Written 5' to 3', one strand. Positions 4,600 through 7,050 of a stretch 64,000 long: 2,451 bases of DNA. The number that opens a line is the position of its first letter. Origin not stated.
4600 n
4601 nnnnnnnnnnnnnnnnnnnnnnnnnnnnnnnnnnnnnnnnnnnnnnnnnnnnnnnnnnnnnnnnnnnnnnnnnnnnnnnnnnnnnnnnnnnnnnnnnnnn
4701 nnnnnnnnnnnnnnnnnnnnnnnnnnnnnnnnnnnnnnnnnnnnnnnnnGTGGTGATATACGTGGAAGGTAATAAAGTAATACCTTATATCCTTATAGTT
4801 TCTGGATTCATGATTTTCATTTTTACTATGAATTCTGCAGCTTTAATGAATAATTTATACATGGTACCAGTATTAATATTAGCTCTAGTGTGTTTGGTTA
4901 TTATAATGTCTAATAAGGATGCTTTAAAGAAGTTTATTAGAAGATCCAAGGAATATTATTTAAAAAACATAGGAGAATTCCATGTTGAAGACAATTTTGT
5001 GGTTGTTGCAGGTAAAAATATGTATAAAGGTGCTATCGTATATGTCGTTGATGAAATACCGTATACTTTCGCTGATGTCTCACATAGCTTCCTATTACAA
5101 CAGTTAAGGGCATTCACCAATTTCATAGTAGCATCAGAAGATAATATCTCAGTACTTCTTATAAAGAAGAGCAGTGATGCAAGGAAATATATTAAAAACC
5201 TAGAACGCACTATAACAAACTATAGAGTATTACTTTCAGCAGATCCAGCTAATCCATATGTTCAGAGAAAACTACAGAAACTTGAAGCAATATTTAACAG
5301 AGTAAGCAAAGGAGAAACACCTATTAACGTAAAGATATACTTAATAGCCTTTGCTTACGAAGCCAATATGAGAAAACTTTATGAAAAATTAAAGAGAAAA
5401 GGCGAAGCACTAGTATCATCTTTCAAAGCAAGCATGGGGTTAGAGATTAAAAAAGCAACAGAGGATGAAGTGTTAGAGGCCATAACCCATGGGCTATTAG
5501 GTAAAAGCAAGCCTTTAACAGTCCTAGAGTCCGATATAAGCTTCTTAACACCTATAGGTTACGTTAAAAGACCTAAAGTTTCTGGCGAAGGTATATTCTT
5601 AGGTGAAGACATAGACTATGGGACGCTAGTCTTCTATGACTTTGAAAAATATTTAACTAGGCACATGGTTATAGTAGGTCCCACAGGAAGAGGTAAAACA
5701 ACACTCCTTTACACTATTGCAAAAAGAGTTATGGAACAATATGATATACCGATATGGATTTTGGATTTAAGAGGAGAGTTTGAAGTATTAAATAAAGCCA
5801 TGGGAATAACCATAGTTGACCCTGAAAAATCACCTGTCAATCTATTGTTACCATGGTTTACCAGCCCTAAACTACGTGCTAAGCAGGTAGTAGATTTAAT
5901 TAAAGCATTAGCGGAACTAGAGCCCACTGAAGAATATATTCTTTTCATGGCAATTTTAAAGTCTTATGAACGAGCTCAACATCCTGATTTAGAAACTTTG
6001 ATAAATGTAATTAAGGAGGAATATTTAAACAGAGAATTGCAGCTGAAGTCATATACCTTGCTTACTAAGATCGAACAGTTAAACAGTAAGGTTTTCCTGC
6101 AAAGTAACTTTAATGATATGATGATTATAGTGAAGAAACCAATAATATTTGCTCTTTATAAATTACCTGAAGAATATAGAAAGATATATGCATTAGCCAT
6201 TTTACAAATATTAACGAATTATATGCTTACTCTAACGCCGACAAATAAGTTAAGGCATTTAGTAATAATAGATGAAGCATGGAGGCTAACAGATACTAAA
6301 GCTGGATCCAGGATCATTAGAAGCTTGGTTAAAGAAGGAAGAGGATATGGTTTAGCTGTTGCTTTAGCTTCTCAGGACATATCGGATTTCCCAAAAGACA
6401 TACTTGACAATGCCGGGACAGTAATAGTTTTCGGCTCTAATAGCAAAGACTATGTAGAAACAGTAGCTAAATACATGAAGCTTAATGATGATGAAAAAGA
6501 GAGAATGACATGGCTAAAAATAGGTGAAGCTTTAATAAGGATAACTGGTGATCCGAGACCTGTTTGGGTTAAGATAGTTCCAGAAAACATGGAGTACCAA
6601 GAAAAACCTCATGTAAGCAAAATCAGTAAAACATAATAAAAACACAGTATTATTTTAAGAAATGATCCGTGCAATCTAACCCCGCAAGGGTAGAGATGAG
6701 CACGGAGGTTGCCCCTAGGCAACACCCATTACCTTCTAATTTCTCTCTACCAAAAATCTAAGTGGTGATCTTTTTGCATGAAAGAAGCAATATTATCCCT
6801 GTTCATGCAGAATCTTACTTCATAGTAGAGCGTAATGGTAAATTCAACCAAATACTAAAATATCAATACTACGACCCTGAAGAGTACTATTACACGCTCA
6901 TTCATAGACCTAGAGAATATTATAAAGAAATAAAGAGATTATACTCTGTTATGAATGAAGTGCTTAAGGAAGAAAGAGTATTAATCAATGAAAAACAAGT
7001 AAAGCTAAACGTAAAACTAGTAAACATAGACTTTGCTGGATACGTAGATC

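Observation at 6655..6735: GC-rich structured element after cedB sharing an ordered motif set with a second island at 26684-26740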

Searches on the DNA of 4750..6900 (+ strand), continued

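Call 88: search_with_rna_model(model_id=R1, sources=[L068, L069, L070], max_evalue=10, filters=off)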
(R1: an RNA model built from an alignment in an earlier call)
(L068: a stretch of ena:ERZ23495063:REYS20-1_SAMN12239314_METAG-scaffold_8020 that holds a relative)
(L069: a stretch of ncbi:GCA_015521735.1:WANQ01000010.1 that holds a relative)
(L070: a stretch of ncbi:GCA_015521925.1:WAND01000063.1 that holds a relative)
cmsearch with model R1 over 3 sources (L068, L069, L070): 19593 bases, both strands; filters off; matches with E-value up to 10: 17.
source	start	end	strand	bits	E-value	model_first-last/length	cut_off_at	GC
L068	4793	4844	+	6.7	4.8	1-91/91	no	0.35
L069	4793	4844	+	6.7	4.8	1-91/91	no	0.35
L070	4793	4844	+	6.7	4.8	1-91/91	no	0.35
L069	2151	2193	-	6.2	7.6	1-91/91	no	0.37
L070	2151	2193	-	6.2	7.6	1-91/91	no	0.37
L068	3898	3950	-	6.2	7.7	1-91/91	no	0.43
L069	3898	3950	-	6.2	7.7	1-91/91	no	0.43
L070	3898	3950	-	6.2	7.7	1-91/91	no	0.43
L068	4735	4773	-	6.1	7.9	1-91/91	no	0.46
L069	4735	4773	-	6.1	7.9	1-91/91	no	0.46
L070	4735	4773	-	6.1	7.9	1-91/91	no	0.46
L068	1428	1474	+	6.1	8.2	1-91/91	no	0.32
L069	1420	1466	+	6.1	8.2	1-91/91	no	0.32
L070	1420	1466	+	6.1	8.2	1-91/91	no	0.32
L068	934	986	+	6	9.1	1-91/91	no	0.26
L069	926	978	+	6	9.1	1-91/91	no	0.26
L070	926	978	+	6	9.1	1-91/91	no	0.26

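Call 98: search_rna_families(source=L005, start=5835, end=5995, threshold=evalue, max_evalue=10, show_alignments=2)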
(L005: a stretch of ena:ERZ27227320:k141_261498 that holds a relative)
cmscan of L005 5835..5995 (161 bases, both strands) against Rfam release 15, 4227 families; matches with E-value up to 10: 4.
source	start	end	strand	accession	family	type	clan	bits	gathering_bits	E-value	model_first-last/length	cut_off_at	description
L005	5836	5912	+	RF01409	STnc250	Gene; sRNA;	-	18.9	42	0.094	1-94/94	no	STnc250 Hfq binding RNA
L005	5900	5993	-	RF02029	sraA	Gene; sRNA;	-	14.4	56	7.2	1-95/95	no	sraA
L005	5956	5984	-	RF01905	HOTAIR_2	Gene; lncRNA;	-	9.9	60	3.5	41-69/69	no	HOTAIR conserved region 2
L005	5963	5983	-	RF01962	RMST_1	Gene; lncRNA;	-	9.6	40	4.6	41-61/61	no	Rhabdomyosarcoma 2 associated transcript conserved region 1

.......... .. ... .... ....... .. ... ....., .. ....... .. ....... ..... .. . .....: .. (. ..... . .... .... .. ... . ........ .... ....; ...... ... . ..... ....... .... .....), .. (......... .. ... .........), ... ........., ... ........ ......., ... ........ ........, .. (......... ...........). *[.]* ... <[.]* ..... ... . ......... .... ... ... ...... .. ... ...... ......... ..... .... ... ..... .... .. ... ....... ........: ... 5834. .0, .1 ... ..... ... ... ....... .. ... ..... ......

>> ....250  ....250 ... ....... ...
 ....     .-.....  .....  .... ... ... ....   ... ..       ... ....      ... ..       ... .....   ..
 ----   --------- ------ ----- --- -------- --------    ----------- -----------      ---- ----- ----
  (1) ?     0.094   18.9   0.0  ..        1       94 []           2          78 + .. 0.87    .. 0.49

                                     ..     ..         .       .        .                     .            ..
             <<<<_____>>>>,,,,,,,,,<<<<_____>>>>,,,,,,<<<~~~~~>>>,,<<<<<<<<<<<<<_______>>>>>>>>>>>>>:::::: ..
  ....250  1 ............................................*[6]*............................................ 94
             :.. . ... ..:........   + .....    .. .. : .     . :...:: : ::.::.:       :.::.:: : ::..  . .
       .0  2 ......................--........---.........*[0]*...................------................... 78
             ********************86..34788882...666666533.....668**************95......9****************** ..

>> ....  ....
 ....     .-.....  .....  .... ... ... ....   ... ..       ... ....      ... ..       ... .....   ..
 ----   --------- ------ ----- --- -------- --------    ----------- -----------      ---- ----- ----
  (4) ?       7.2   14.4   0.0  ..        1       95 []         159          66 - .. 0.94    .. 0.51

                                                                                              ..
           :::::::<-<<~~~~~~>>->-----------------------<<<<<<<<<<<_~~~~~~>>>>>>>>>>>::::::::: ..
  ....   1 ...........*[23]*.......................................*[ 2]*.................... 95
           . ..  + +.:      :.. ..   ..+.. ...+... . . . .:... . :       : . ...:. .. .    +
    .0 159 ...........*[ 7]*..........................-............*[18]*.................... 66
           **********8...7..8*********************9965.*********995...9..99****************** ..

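Call 99: search_rna_families(source=L035, start=1190, end=1340, threshold=evalue, max_evalue=10, show_alignments=2)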
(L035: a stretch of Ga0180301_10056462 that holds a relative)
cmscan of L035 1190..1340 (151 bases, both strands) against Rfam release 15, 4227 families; matches with E-value up to 10: 7.
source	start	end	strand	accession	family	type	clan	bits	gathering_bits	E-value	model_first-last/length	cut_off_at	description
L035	1220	1278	+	RF01304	sR5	Gene; snRNA; snoRNA; CD-box;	-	15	40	0.15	1-53/53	no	Small nucleolar RNA sR5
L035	1221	1275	+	RF00316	snoR43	Gene; snRNA; snoRNA; CD-box;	-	13.4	50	8.7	1-73/73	no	Small nucleolar RNA R43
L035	1219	1278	+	RF01150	sR11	Gene; snRNA; snoRNA; CD-box;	-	13.2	39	2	1-57/57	no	Small nucleolar RNA sR11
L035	1219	1279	+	RF01139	sR2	Gene; snRNA; snoRNA; CD-box;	-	13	42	0.66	1-57/57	no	Small nucleolar RNA sR2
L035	1221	1278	+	RF01147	sR12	Gene; snRNA; snoRNA; CD-box;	-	12.4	38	1.4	1-52/52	no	Small nucleolar RNA sR12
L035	1219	1239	+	RF01126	sR41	Gene; snRNA; snoRNA; CD-box;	-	10.7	54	1.7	1-53/53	no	Small nucleolar RNA sR41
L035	1221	1239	+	RF01128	sR43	Gene; snRNA; snoRNA; CD-box;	-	7.5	45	9.8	1-56/56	no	Small nucleolar RNA sR42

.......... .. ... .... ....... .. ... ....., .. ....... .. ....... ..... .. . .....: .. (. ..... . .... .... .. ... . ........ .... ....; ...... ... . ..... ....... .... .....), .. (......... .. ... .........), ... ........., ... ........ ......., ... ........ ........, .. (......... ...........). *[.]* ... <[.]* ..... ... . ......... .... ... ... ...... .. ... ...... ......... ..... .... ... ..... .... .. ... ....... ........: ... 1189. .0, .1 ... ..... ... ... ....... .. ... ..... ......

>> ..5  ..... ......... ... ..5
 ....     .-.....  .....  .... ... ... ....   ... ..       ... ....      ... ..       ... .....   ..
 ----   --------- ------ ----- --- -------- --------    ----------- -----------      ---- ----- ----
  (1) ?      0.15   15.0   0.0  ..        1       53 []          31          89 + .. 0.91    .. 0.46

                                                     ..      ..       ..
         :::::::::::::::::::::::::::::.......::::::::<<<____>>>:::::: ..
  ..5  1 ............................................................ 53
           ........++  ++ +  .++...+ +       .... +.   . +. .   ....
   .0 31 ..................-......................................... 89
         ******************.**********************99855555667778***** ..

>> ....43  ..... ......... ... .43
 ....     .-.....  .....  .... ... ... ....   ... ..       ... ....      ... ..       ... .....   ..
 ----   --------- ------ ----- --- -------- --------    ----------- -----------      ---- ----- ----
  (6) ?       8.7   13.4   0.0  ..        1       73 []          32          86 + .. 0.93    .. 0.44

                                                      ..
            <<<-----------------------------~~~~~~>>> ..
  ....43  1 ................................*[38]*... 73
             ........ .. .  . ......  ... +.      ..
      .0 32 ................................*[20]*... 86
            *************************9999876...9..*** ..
